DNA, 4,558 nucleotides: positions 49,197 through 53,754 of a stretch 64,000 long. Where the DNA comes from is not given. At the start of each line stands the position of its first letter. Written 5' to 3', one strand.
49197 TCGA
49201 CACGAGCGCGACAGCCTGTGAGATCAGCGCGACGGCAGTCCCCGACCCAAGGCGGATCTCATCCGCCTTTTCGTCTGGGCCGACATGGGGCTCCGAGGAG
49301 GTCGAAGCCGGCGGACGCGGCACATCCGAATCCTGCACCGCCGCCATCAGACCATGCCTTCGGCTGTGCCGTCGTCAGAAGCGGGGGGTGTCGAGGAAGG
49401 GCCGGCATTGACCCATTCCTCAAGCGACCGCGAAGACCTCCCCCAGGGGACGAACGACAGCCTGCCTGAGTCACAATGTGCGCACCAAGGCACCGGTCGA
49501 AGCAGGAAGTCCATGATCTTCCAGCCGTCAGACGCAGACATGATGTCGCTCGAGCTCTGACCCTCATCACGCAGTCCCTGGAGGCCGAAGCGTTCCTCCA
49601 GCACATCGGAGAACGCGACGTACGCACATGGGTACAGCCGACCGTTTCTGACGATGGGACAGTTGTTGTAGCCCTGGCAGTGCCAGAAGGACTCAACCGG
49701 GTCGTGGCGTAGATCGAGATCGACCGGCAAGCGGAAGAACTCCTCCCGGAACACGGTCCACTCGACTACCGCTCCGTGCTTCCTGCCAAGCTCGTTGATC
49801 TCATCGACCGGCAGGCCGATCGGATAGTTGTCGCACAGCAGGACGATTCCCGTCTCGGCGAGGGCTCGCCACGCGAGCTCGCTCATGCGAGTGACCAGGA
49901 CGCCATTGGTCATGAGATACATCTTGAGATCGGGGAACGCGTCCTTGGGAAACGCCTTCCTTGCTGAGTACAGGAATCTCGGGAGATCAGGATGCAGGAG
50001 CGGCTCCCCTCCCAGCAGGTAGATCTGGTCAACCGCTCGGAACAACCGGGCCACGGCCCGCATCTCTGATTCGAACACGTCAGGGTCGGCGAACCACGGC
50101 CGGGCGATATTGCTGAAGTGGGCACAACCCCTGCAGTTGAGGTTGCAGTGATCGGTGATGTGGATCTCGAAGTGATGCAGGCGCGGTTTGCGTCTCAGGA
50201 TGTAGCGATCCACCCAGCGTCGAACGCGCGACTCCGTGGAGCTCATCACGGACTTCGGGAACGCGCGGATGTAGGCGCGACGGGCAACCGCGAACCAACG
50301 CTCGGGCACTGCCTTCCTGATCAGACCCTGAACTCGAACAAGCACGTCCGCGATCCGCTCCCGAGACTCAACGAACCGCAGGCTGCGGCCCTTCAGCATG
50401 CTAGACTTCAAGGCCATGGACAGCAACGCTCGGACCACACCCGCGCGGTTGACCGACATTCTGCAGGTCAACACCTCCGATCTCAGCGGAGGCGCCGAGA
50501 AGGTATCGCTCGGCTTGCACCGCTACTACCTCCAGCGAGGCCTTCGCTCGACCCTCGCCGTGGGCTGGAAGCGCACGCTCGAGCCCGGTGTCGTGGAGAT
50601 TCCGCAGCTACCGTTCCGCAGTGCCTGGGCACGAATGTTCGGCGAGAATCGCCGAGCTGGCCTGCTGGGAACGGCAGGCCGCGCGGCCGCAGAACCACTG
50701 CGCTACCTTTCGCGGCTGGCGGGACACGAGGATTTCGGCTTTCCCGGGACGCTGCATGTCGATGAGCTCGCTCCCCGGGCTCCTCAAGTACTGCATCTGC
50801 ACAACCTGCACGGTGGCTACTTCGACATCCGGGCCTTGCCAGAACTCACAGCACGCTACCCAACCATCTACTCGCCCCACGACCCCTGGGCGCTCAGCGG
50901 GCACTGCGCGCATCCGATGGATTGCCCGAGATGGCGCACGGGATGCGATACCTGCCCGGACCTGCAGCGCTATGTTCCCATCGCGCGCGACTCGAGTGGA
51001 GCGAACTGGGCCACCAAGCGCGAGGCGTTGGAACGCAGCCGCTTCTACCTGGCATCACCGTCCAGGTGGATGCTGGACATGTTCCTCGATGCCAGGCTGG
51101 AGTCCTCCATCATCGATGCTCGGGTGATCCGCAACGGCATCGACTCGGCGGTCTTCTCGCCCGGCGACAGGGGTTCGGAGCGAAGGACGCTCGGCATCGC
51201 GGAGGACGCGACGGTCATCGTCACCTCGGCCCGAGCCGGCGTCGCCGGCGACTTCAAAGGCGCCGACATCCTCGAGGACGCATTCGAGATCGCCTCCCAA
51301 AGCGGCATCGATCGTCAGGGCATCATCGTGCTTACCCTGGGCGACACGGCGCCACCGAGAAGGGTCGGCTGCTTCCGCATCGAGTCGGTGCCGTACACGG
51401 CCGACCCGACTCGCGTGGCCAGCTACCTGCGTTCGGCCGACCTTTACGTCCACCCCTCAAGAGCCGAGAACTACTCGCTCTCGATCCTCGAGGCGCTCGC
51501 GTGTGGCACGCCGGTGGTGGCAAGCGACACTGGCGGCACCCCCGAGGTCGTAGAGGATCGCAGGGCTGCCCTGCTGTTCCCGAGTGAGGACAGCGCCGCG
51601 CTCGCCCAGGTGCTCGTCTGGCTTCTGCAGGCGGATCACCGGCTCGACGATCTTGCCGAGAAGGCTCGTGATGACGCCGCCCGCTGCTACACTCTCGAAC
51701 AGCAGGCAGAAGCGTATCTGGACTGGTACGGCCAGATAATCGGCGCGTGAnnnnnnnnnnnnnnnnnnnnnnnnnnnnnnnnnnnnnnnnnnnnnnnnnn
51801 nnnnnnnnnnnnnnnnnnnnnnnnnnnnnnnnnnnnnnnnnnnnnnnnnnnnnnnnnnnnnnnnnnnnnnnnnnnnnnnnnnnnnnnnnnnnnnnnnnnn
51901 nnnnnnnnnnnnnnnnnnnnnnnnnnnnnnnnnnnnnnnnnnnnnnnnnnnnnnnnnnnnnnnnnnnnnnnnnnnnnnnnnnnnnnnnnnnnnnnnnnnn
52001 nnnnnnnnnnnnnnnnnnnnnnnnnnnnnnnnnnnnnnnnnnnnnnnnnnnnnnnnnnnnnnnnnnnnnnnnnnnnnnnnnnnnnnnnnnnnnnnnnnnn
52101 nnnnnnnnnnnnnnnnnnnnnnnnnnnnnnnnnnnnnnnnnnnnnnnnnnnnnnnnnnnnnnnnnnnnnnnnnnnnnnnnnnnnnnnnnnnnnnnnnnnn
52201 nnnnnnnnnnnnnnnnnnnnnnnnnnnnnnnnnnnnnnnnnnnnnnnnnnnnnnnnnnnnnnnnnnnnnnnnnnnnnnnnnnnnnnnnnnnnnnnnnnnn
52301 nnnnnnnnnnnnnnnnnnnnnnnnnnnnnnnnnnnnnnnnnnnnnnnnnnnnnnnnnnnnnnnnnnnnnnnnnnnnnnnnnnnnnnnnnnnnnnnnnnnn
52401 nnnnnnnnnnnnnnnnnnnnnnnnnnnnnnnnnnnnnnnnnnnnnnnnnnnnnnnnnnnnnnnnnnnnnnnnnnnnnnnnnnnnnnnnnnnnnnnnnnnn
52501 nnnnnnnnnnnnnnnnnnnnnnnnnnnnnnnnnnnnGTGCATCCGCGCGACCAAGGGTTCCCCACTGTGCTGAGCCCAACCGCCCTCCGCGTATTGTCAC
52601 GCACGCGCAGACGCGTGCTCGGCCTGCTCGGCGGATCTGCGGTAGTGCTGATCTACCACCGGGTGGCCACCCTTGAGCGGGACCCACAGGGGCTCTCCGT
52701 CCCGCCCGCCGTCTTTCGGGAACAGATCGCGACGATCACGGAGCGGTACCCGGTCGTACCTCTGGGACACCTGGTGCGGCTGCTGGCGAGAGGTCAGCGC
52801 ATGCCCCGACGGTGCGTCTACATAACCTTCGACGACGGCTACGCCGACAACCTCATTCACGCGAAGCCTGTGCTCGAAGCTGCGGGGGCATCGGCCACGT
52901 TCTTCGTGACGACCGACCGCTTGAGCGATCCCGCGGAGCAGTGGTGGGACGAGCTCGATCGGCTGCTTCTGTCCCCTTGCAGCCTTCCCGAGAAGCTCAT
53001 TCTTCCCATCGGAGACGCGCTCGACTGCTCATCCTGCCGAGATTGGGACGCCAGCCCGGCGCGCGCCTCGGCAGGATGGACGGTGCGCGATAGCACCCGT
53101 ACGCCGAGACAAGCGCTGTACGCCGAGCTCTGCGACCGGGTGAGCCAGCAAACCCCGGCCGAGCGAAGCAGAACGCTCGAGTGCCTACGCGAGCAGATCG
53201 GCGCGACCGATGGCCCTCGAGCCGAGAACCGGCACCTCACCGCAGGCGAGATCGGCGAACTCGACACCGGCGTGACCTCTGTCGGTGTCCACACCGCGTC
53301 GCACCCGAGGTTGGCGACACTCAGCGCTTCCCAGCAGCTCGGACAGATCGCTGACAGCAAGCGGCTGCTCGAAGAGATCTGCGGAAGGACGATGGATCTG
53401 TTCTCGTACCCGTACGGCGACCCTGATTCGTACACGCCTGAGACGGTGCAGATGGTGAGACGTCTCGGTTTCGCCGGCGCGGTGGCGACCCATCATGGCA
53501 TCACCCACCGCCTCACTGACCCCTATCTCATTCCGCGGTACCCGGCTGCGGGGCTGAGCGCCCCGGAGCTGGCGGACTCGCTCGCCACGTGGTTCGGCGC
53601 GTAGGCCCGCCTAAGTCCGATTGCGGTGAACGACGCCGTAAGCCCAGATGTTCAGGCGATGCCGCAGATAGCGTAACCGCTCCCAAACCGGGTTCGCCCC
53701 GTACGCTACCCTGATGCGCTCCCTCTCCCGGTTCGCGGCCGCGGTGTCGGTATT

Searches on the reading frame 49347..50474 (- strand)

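Call 14: search_protein_families(library=pfam, proteins=[window:49347-50474:-], max_evalue=0.001)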
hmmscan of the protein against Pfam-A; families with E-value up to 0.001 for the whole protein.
window:49347-50474:- (375 aa): 1 family
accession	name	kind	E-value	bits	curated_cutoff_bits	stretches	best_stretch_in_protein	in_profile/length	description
PF04055.27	Radical_SAM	-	1.6e-11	45.1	29.5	1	105-218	2-106/166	Radical SAM superfamily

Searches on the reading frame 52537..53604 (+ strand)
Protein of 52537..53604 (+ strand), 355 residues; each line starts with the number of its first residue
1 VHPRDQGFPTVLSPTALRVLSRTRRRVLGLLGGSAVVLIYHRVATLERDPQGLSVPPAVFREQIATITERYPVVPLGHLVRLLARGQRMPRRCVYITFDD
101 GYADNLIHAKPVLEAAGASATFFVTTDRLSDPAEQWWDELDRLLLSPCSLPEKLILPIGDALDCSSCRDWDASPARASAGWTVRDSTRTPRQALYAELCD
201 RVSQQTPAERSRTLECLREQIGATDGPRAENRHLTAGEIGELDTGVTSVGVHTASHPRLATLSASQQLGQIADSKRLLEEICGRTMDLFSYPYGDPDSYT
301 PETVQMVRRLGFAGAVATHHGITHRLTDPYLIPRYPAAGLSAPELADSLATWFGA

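Call 14: search_protein_families(library=pfam, proteins=[window:52537-53604:+], max_evalue=0.001)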
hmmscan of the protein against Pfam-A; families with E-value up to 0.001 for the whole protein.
window:52537-53604:+ (355 aa): 1 family
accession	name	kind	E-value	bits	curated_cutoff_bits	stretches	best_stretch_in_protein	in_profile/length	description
PF01522.26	Polysacc_deac_1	-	3e-24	85.8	23.1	2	243-313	56-122/124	Polysaccharide deacetylase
